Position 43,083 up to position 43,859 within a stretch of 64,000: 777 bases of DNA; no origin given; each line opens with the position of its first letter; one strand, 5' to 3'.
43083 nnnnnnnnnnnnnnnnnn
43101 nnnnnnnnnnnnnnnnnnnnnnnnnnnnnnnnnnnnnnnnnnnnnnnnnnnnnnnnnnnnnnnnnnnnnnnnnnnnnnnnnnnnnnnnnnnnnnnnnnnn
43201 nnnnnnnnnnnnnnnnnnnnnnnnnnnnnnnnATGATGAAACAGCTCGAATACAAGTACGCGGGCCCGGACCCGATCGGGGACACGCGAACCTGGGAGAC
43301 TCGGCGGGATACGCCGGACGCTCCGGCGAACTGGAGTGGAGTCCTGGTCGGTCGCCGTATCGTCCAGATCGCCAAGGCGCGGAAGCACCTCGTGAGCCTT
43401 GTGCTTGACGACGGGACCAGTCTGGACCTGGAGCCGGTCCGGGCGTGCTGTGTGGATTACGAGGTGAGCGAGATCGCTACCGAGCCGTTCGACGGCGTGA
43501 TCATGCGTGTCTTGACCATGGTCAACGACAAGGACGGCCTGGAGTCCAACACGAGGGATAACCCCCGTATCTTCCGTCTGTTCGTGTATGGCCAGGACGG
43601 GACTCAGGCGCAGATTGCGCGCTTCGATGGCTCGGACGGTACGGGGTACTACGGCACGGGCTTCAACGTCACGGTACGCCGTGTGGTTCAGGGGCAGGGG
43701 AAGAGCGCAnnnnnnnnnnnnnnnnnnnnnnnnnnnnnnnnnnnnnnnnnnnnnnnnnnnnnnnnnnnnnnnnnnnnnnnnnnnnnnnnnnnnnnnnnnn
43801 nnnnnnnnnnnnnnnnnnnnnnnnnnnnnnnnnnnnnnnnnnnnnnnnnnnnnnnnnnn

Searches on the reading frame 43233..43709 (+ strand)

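Call 46: search_protein_families(library=pfam, proteins=[window:43233-43709:+], max_evalue=0.1)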
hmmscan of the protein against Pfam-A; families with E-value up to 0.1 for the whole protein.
window:43233-43709:+ (159 aa): 1 family
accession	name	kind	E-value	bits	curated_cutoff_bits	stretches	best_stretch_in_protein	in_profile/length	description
PF24240.1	DUF7448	-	2.9e-08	34.5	27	1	38-146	3-104/104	Domain of unknown function (DUF7448)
